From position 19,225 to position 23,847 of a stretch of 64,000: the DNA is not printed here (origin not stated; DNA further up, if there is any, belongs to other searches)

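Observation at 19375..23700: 1441-aa protein fusing two activase ATPase domains to a large Cys-rich domain, leading the aromatic island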

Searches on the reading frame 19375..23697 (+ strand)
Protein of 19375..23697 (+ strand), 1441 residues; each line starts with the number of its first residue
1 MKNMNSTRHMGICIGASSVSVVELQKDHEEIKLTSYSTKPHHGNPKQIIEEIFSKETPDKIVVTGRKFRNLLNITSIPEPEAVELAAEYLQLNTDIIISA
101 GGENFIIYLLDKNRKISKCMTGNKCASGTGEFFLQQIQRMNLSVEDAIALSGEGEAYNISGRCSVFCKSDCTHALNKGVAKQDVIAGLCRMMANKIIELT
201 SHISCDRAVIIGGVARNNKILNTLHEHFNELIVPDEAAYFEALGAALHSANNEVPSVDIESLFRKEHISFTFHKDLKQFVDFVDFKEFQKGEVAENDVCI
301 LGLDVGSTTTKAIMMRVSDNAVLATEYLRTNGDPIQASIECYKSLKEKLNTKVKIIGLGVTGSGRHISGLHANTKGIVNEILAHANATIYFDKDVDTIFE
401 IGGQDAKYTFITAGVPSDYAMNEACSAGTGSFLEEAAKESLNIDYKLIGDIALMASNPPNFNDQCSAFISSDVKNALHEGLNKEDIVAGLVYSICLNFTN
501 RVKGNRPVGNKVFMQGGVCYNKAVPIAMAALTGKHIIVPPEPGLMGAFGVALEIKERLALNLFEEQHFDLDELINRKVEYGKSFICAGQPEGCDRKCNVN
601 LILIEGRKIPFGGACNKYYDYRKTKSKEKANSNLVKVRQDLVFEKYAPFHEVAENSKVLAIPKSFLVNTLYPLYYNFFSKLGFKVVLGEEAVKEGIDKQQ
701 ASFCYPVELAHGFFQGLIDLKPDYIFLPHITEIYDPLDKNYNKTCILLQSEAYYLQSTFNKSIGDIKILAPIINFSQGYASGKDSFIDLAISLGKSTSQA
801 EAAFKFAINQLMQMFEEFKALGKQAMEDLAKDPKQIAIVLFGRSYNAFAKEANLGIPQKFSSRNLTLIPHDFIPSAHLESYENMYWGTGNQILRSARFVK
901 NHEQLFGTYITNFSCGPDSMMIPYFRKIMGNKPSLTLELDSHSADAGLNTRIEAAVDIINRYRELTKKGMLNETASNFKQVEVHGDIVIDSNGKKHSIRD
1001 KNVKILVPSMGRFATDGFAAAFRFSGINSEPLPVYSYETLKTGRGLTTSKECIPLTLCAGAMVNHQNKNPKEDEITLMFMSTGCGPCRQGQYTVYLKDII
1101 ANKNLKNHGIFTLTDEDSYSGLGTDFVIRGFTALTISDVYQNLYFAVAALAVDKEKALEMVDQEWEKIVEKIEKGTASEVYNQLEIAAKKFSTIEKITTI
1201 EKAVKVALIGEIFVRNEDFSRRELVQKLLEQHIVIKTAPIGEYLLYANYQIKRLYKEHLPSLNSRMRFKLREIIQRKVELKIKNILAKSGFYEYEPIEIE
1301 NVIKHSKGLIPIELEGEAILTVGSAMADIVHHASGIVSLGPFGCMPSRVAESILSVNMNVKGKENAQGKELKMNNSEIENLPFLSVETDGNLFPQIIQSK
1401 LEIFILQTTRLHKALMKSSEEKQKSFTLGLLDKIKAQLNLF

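Call 4: search_protein_families(library=pfam, proteins=[window:19375-23697:+], max_evalue=0.01)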
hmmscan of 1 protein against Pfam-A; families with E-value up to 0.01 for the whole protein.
window:19375-23697:+ (1441 aa): 5 families
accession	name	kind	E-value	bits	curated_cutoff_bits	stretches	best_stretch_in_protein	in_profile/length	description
PF01869.26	BcrAD_BadFG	-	1.3e-53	182.8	31.5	2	301-552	1-269/271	BadF/BadG/BcrA/BcrD ATPase family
PF09989.15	DUF2229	-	6.8e-43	147.2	29.4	1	660-873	3-218/218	CoA enzyme activase uncharacterised domain (DUF2229)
PF00480.26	ROK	-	9.5e-05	22.5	22.9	0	176-246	206-276/294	ROK family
PF02782.22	FGGY_C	-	0.00017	21.9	27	1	448-552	90-192/198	FGGY family of carbohydrate kinases, C-terminal domain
PF03702.20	AnmK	-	0.0032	17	24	1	173-233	254-316/367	Anhydro-N-acetylmuramic acid kinase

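Call 5: search_protein_families(library=ncbifam, proteins=[window:19375-23697:+], max_evalue=0.01)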
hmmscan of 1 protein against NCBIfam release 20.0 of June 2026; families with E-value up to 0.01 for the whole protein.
window:19375-23697:+ (1441 aa): 6 families
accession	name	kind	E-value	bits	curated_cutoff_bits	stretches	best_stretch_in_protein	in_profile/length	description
TIGR00241.1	CoA_E_activ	domain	2e-70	237.1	125.4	2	300-552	2-247/248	acyl-CoA dehydratase activase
TIGR03286.1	methan_mark_15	hypoth_equivalog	3.4e-42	144.8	455.75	2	300-552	146-399/404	methanogenesis marker 15 protein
TIGR02259.1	benz_CoA_red_A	equivalog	3.8e-27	95.1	578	2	361-524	236-397/432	benzoyl-CoA reductase subunit A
TIGR03192.1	benz_CoA_bzdQ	equivalog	9.3e-25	87.7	380.2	2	294-533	28-264/293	benzoyl-CoA reductase, bzd-type, subunit Q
TIGR02261.1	benz_CoA_red_D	equivalog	6.7e-22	77.9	312.85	2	302-525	5-228/262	benzoyl-CoA reductase subunit D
NF009842.0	PRK13317.1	equivalog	1.6e-06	27.7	234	0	164-252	180-275/277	type II pantothenate kinase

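Call 9: search_solved_structures(query=window:19375-23697:+, max_evalue=0.01)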
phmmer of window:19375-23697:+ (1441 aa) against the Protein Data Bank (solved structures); distinct sequences matched with E-value up to 0.01: 5.
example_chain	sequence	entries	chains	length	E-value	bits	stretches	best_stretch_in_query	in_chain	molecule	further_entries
4eht_A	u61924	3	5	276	7.9e-28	99.7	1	300-553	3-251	Activator of 2-hydroxyisocaproyl-CoA dehydratase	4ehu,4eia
1hux_A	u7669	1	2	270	4.2e-23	84.1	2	298-437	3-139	ACTIVATOR OF (R)-2-HYDROXYGLUTARYL-COA DEHYDRATASE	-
9gai_D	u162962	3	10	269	5.7e-23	83.6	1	302-553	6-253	3-methylbenzoyl-CoA reductase alpha subunit MbdQ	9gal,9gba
7yyl_E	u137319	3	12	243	5.9e-20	73.6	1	301-556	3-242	Putative CoA-substrate-specific enzyme activase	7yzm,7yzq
9gai_C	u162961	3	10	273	1.3e-15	59.2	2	111-229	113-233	3-methylbenzoyl-CoA reductase delta subunit MbdP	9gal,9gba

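Call 13: find_homologous_proteins(query=window:19375-23697:+, max_evalue=1e-10)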
Query window:19375-23697:+ (1441 aa): 8000 proteins with E <= 1e-10 among 8000 candidates; the best 120 are listed.
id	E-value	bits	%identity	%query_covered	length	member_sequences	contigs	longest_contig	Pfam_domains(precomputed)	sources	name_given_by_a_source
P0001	0.0e+0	3259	100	100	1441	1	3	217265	PF01869.27,PF09989.16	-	-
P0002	0.0e+0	2912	88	100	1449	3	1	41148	PF01869.27,PF09989.16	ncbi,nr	ncbi:MAG: acyl-CoA dehydratase activase [Bacteroidota bacterium]|nr:acyl-CoA dehydratase activase [B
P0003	0.0e+0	2613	78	100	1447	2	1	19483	PF01869.27,PF09989.16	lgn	-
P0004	0.0e+0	2608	79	99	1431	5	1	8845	PF01869.27,PF09989.16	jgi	jgi:predicted CoA-substrate-specific enzyme activase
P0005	0.0e+0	2607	79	99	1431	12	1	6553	PF01869.27,PF09989.16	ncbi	-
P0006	0.0e+0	2590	79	99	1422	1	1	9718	PF01869.27,PF09989.16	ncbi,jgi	-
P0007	0.0e+0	2551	78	98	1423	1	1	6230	PF01869.27,PF09989.16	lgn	-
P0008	0.0e+0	2507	73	100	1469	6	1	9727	PF01869.27,PF09989.16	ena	-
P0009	0.0e+0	2485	75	99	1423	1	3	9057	PF01869.27,PF09989.16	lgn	-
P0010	0.0e+0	2476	75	98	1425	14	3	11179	PF01869.27,PF09989.16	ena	-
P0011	0.0e+0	2476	75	98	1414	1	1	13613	PF01869.27,PF09989.16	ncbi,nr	ncbi:MAG TPA: activase, partial [Prolixibacteraceae bacterium]|nr:activase [Prolixibacteraceae bacte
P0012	0.0e+0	2445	72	100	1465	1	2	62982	PF01869.27,PF02782.23,PF09989.16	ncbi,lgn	-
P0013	0.0e+0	2445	74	99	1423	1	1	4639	PF01869.27,PF09989.16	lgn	-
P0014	0.0e+0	2435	75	98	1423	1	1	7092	PF01869.27,PF09989.16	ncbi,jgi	-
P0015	0.0e+0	2407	72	98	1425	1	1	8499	PF01869.27,PF09989.16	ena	-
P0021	0.0e+0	2374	73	98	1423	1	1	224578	PF01869.27,PF09989.16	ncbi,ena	-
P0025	0.0e+0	2023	61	99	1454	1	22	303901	PF01869.27,PF09989.16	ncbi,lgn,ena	-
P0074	0.0e+0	1896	58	98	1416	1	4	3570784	PF01869.27,PF09989.16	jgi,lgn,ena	-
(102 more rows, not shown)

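Call 18: find_encoding_contigs(protein=P0002, flank=10000, max_places=2)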
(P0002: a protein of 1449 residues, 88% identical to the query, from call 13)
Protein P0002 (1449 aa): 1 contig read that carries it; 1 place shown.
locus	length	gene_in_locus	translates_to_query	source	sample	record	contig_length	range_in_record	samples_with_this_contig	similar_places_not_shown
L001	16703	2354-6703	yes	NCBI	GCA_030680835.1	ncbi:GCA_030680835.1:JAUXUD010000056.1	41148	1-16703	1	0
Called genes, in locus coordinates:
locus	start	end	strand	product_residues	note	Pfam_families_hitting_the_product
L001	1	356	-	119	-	PF06267:DUF1028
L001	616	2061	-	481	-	PF01370:Epimerase, PF13460:NAD_binding_10, PF11066:DUF2867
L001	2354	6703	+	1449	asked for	PF01869:BcrAD_BadFG, PF09989:DUF2229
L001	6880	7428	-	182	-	PF06835:LptC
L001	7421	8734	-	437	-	-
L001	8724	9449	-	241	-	PF03309:Pan_kinase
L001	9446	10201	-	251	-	PF03099:BPL_LplA_LipB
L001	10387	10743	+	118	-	PF02410:RsfS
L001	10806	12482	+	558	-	PF19494:DUF6029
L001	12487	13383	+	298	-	PF11551:Omp28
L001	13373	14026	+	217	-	PF07920:DUF1684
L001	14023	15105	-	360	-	PF09411:PagL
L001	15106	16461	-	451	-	PF00324:AA_permease, PF13520:AA_permease_2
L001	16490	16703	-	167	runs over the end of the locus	PF00702:Hydrolase (weak), PF08645:PNK3P (weak), PF13419:HAD_2, PF13242:Hydrolase_like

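Call 19: find_encoding_contigs(protein=P0012, flank=10000, max_places=2)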
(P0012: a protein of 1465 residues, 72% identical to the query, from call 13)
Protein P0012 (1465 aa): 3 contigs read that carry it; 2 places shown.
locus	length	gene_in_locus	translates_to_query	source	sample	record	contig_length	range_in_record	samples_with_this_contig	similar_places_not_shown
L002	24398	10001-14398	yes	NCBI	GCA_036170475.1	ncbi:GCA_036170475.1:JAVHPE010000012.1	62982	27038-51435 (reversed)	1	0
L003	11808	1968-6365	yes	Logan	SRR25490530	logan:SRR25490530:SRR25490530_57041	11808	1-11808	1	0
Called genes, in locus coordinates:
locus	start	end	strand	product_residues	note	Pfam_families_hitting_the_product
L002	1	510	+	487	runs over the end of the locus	PF08545:ACP_syn_III (weak), PF01796:OB_ChsH2_C (weak)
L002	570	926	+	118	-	PF05635:23S_rRNA_IVP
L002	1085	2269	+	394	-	PF00108:Thiolase_N, PF00109:ketoacyl-synt (weak), PF02803:Thiolase_C, PF22691:Thiolase_C_1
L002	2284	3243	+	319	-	-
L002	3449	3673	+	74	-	PF25160:LdpA_Fe-S-bd (faint), PF12797:Fer4_2 (faint), PF12837:Fer4_6 (faint), PF00037:Fer4 (weak), PF14697:Fer4_21, PF12838:Fer4_7, PF13187:Fer4_9 (weak), PF00037:Fer4 (weak), +2 more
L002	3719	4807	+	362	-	PF01855:POR_N, PF17147:PFOR_II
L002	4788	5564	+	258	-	PF02775:TPP_enzyme_C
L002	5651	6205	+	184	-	PF01558:POR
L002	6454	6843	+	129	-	PF02310:B12-binding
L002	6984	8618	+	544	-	PF01642:MM_CoA_mutase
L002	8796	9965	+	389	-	PF02515:CoA_transf_3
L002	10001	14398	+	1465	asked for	PF01869:BcrAD_BadFG, PF02782:FGGY_C (faint), PF01869:BcrAD_BadFG, PF09989:DUF2229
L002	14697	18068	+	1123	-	PF02775:TPP_enzyme_C, PF13292:DXP_synthase_N (weak), PF14691:Fer4_20 (weak), PF01266:DAO (weak), PF07992:Pyr_redox_2, PF13450:NAD_binding_8, PF00037:Fer4, PF12837:Fer4_6 (weak), +8 more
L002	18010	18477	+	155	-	PF25056:DUF7793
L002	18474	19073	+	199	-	PF01558:POR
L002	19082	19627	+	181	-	PF01799:Fer2_2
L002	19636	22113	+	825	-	PF01315:Ald_Xan_dh_C, PF02738:MoCoBD_1, PF20256:MoCoBD_2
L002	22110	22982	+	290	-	PF00291:PALP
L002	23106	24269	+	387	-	PF07143:AttH, PF17186:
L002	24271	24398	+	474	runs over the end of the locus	PF01593:Amino_oxidase, PF07992:Pyr_redox_2 (faint), PF13450:NAD_binding_8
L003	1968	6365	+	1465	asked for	PF01869:BcrAD_BadFG, PF02782:FGGY_C (faint), PF01869:BcrAD_BadFG, PF09989:DUF2229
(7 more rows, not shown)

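Call 20: find_encoding_contigs(protein=P0021, flank=10000, max_places=2)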
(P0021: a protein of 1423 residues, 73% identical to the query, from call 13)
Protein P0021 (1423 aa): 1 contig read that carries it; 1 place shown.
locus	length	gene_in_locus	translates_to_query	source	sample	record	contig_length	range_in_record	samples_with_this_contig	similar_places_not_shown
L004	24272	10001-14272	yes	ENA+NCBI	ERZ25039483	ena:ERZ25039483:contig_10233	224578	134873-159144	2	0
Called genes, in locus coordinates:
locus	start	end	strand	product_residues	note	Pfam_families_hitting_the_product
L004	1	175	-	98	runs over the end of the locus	PF06305:LapA_dom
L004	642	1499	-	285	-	PF00582:Usp (weak)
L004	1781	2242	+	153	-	-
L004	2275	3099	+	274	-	PF01226:Form_Nir_trans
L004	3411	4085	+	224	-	PF07385:Lyx_isomer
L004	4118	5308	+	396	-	PF00294:PfkB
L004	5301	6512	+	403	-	PF01232:Mannitol_dh, PF08125:Mannitol_dh_C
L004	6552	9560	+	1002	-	PF17132:Glyco_hydro_106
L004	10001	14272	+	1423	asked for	PF01869:BcrAD_BadFG, PF09989:DUF2229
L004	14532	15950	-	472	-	PF07690:MFS_1, PF00854:PTR2, PF07690:MFS_1 (weak), PF03137:OATP (weak)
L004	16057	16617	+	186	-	PF07638:Sigma70_ECF (faint), PF04542:Sigma70_r2, PF08281:Sigma70_r4_2, PF04545:Sigma70_r4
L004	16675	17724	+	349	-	PF04773:FecR, PF16344:FecR_C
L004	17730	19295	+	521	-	PF13975:gag-asp_proteas (faint), PF13650:Asp_protease_2 (weak), PF13180:PDZ_2, PF17820:PDZ_6 (weak)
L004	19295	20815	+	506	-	PF07660:STN (weak), PF13620:CarboxypepD_reg (weak), PF13715:CarbopepD_reg_2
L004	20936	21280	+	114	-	PF02033:RBFA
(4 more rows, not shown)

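Call 21: find_encoding_contigs(protein=P0001, flank=3000, max_places=3)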
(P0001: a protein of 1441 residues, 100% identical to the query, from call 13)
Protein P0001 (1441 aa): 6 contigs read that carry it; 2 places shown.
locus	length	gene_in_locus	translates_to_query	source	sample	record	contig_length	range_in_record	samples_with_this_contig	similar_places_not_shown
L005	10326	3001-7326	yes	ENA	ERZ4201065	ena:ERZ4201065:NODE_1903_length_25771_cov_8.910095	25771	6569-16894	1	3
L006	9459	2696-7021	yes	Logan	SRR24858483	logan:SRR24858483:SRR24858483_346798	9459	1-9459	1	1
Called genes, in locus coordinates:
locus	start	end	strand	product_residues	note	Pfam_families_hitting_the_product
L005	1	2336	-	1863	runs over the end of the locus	PF19081:Ig_7 (faint), PF13895:Ig_2 (faint), PF18911:PKD_4 (faint), PF00047:ig (faint), PF00801:PKD (faint), PF13927:Ig_3 (weak), PF13927:Ig_3 (weak), PF13585:CHU_C, +4 more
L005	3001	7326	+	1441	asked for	PF01869:BcrAD_BadFG, PF09989:DUF2229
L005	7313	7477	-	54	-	-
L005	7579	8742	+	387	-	PF06050:HGD-D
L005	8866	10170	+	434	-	PF06050:HGD-D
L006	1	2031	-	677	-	?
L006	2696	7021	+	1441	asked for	PF01869:BcrAD_BadFG, PF09989:DUF2229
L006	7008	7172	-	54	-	-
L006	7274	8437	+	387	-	PF06050:HGD-D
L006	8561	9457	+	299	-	?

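Call 22: find_encoding_contigs(protein=P0025, flank=8000, max_places=2)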
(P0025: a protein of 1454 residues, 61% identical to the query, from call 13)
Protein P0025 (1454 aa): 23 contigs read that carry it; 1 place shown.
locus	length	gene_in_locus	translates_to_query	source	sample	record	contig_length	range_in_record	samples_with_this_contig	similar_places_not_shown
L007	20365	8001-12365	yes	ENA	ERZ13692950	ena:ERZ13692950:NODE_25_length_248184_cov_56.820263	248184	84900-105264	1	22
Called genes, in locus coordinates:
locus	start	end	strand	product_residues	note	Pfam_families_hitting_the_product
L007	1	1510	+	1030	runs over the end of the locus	PF13485:Peptidase_MA_2 (faint), PF07676:PD40 (faint), PF26549:Tricorn_N, PF26550:Tricorn_2nd (weak), PF26549:Tricorn_N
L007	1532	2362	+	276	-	-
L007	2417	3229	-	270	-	PF00085:Thioredoxin, PF13098:Thioredoxin_2, PF13905:Thioredoxin_8 (faint), PF14561:TPR_20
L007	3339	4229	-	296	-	PF02574:S-methyl_trans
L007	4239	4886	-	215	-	PF02607:B12-binding_2, PF02310:B12-binding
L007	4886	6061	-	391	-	PF01208:URO-D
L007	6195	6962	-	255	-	PF03309:Pan_kinase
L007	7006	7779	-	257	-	PF03099:BPL_LplA_LipB, PF02237:BPL_C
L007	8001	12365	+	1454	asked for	PF01869:BcrAD_BadFG, PF09989:DUF2229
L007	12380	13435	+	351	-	PF17396:DUF1611_N, PF07755:DUF1611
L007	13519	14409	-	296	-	PF14522:Cytochrome_C7 (faint), PF14537:Cytochrom_c3_2 (faint), PF09698:GSu_C4xC__C2xCH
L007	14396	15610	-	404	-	PF02085:Cytochrom_CIII (faint), PF22113:Mtrc-MtrF_II-IV_dom (faint), PF14537:Cytochrom_c3_2 (faint), PF14522:Cytochrome_C7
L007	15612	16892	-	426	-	-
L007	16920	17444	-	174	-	PF09699:Paired_CXXCH_1 (faint), PF14522:Cytochrome_C7 (faint), PF14537:Cytochrom_c3_2 (faint), PF22113:Mtrc-MtrF_II-IV_dom, PF13435:Cytochrome_C554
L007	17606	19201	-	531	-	PF02335:Cytochrom_C552 (faint), PF09699:Paired_CXXCH_1 (faint), PF14522:Cytochrome_C7 (faint), PF14537:Cytochrom_c3_2 (faint), PF13435:Cytochrome_C554 (faint), PF22113:Mtrc-MtrF_II-IV_dom (weak), PF18962:Por_Secre_tail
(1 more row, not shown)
